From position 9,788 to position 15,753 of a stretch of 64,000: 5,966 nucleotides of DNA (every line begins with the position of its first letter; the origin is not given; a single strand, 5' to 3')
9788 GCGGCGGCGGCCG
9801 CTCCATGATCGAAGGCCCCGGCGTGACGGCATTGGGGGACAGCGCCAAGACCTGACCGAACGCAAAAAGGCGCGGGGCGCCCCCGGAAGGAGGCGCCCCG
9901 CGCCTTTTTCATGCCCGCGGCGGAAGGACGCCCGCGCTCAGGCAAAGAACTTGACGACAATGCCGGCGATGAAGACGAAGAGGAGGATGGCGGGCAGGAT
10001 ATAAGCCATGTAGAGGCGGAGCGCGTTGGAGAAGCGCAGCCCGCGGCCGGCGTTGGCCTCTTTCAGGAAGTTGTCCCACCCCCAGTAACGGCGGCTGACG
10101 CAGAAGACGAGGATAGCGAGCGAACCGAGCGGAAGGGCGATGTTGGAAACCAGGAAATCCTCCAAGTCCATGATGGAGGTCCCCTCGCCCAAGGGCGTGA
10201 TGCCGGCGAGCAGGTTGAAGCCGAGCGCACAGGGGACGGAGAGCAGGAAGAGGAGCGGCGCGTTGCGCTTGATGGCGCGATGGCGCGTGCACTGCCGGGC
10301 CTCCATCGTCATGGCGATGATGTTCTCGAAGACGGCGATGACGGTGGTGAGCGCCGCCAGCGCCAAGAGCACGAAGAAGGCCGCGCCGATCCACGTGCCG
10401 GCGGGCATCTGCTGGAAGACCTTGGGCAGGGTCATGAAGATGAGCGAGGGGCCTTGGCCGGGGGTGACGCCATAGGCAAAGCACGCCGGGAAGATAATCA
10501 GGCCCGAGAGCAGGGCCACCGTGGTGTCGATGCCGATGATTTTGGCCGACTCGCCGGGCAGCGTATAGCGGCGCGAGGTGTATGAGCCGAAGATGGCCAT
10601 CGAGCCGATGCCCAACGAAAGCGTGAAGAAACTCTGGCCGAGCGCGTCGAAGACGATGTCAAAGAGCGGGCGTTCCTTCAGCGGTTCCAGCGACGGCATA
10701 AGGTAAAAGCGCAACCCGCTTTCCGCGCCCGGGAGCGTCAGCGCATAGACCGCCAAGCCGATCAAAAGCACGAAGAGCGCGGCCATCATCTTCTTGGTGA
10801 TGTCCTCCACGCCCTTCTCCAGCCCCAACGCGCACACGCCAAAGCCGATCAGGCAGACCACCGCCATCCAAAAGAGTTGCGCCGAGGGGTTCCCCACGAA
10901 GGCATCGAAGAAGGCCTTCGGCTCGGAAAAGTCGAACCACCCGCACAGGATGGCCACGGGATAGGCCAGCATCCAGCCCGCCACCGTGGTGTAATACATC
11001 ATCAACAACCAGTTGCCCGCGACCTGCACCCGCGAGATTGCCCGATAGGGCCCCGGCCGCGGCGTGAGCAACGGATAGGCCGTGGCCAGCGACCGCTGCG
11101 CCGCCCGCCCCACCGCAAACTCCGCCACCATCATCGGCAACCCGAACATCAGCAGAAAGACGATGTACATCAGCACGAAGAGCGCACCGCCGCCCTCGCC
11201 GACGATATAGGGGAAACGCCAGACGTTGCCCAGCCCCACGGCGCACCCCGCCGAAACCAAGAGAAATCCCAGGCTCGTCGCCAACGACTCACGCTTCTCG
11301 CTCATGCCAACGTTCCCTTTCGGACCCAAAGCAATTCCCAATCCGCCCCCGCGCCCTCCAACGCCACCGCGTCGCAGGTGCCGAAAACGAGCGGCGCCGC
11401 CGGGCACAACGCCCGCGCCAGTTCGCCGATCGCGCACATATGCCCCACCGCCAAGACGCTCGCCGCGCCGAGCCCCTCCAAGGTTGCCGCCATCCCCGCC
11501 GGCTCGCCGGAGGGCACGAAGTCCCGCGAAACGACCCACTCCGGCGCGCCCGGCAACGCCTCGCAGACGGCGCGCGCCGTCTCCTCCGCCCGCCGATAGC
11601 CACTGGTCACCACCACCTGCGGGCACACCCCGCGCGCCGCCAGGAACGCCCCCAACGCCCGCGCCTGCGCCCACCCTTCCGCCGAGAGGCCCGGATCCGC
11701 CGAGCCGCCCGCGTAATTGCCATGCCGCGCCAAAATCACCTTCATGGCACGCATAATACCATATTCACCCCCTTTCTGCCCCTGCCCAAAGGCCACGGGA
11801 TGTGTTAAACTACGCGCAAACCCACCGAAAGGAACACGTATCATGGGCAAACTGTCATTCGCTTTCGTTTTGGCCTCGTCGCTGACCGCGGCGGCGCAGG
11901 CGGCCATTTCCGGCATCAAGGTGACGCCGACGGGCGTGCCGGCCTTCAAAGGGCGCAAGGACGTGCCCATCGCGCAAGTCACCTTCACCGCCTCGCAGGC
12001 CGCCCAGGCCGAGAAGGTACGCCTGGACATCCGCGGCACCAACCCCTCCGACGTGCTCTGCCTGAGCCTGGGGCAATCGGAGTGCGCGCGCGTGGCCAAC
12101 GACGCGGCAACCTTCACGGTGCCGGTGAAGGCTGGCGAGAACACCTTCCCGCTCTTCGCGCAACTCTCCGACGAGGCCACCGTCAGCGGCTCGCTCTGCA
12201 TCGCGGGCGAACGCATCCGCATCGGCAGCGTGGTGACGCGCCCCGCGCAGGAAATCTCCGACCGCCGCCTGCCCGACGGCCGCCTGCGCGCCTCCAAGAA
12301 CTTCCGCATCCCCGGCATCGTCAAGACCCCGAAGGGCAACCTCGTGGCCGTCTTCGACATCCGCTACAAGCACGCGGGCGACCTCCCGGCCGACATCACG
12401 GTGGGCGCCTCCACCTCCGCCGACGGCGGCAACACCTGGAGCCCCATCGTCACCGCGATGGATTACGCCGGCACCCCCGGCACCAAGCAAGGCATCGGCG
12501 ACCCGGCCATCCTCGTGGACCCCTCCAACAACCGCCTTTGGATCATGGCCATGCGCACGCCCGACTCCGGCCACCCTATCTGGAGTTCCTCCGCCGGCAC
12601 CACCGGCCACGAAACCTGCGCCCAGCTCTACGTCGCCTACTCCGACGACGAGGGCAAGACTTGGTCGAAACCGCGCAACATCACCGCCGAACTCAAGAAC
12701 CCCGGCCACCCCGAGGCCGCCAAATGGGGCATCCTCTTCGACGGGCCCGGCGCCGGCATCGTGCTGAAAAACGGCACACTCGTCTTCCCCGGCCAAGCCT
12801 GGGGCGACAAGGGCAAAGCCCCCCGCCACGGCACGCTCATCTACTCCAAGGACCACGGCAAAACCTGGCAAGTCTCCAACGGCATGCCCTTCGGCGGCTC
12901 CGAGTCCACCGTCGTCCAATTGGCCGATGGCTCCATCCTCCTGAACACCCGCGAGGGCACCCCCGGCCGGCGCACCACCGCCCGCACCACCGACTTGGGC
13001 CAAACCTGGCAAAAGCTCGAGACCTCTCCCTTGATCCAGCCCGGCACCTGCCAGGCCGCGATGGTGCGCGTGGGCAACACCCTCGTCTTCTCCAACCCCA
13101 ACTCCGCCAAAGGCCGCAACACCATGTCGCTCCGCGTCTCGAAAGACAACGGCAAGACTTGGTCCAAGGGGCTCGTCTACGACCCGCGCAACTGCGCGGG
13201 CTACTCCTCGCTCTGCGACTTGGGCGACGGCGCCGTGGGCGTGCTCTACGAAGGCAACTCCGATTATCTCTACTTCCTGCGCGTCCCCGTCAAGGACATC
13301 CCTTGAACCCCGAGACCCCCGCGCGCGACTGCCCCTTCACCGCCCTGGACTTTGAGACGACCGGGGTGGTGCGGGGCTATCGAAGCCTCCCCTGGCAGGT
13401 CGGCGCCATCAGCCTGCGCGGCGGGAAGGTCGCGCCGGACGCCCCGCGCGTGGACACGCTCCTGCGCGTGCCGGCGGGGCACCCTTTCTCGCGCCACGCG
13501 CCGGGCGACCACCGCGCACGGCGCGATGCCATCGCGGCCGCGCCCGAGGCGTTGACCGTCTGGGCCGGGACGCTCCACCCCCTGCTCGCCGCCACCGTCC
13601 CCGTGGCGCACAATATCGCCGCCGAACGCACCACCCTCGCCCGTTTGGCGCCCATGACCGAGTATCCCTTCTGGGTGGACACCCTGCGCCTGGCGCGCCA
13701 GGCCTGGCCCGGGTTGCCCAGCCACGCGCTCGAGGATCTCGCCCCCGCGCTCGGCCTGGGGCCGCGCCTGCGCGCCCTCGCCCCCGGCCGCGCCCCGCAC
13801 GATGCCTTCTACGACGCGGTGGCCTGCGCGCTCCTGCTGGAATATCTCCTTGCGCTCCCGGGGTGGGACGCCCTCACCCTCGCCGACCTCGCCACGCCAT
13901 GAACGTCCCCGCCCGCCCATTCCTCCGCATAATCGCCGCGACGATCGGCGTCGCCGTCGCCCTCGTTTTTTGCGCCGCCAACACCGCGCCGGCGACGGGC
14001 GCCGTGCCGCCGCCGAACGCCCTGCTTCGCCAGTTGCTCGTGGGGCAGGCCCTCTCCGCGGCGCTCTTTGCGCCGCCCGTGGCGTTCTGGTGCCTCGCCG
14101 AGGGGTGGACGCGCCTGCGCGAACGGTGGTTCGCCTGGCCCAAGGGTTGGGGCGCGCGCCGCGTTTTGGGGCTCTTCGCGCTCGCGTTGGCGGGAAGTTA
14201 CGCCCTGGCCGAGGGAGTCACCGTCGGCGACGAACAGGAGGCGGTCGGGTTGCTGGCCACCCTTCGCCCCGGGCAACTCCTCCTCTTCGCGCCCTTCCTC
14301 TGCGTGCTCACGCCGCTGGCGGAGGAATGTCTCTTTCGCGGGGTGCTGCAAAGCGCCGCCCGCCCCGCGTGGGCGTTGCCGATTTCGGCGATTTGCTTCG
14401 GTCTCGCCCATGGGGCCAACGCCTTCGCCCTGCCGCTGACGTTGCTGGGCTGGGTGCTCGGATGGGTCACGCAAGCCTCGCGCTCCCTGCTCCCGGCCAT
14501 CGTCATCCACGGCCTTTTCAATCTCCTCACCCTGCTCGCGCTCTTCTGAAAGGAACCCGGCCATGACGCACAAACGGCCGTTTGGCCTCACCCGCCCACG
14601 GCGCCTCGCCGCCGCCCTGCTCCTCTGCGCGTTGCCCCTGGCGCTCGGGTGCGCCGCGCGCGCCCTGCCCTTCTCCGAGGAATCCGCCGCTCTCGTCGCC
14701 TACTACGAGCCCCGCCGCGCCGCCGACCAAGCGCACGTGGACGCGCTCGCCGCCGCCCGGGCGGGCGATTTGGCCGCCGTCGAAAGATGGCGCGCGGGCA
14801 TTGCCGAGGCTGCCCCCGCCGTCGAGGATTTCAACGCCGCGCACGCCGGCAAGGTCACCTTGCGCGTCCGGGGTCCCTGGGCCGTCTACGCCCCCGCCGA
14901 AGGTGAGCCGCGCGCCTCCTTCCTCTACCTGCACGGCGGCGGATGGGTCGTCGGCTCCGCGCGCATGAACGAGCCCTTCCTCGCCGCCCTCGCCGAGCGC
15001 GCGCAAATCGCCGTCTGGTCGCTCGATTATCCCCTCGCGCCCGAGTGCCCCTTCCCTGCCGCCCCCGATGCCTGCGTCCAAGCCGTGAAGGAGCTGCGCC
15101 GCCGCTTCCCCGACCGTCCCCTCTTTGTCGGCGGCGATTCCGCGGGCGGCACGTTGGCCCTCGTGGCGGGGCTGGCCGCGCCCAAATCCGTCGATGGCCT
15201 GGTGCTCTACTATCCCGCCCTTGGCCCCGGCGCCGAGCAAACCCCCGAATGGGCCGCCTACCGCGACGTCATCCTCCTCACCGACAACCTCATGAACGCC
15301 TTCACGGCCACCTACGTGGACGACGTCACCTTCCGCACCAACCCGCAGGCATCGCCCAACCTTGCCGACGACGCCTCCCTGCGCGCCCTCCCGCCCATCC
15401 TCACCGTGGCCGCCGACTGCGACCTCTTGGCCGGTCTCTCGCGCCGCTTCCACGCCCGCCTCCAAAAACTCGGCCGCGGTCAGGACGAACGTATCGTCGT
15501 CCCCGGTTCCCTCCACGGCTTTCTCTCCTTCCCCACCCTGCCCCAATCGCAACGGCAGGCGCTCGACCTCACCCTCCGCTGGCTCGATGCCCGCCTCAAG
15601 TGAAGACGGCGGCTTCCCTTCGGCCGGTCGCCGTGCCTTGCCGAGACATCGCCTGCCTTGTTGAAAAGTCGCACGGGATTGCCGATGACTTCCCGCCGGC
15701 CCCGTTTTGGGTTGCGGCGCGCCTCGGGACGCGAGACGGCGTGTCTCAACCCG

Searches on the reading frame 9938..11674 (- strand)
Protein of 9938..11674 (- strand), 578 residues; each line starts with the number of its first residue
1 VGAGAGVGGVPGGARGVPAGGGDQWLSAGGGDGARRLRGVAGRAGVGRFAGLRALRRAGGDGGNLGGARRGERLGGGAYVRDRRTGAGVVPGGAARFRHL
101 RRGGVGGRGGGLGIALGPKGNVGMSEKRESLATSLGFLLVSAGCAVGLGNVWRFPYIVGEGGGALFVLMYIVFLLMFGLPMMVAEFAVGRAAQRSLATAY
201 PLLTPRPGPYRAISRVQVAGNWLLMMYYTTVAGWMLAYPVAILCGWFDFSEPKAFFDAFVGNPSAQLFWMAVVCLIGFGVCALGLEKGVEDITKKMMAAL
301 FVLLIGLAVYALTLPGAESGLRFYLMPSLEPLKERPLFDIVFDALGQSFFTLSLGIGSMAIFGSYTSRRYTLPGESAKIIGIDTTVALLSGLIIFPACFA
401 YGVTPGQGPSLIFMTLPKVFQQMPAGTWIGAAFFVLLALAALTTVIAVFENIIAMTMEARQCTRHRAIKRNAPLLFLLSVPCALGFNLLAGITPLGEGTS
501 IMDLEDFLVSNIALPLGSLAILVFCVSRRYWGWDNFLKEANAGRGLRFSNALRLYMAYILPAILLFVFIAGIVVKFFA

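Call 59: search_protein_families(library=pfam, proteins=[window:9938-11674:-], max_evalue=0.00001)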
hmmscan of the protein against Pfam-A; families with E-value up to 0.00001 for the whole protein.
window:9938-11674:- (578 aa): 1 family
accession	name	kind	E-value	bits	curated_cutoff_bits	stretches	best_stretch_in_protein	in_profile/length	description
PF00209.24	SNF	-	2.6e-48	165.5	27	2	269-573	178-482/524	Sodium:neurotransmitter symporter family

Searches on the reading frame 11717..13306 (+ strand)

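Call 59: search_protein_families(library=pfam, proteins=[window:11717-13306:+], max_evalue=0.00001)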
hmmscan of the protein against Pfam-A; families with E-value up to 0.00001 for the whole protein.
window:11717-13306:+ (529 aa): 5 families
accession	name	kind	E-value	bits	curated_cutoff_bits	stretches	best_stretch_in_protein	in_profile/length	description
PF13088.12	BNR_2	-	5.6e-30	105.1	31.4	1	225-508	16-276/277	BNR repeat-like domain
PF13859.12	BNR_3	-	5.3e-28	98.7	27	1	198-500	1-291/308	BNR repeat-like domain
PF02012.26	BNR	-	1.1e-12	46.3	27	0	308-318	2-12/12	BNR/Asp-box repeat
PF24316.1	Tli3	-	1.2e-11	45.5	27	0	287-327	68-106/129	T6SS Tli3 immunity protein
PF15902.12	Sortilin-Vps10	-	7.9e-07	28.6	33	0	373-484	2-111/446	Sortilin, neurotensin receptor 3,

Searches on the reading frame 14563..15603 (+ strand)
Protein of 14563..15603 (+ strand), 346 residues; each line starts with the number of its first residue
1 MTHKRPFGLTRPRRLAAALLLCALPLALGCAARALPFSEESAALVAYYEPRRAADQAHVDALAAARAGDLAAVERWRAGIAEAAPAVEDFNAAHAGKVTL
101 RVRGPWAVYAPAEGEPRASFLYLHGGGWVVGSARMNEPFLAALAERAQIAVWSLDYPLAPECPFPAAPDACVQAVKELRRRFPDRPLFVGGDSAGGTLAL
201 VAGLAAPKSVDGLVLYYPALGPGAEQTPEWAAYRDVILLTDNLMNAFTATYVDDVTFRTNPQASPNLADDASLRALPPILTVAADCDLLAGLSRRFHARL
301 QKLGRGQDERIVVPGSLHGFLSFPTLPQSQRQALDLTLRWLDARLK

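Call 16: search_protein_families(library=pfam, proteins=[window:14563-15603:+])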
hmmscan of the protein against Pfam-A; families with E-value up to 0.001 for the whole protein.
window:14563-15603:+ (346 aa): 4 families
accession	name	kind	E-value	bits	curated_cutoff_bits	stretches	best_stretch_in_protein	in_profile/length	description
PF07859.19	Abhydrolase_3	-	7.7e-43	147.1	25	1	121-321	2-209/210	alpha/beta hydrolase fold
PF20434.5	BD-FAE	-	1.9e-08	34.6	26.8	1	108-211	3-116/215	BD-FAE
PF12146.15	Hydrolase_4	-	1.9e-08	34.4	27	1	173-233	64-125/239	Serine aminopeptidase, S33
PF00561.26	Abhydrolase_1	-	0.00023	21.4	25.8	1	120-259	3-151/245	alpha/beta hydrolase fold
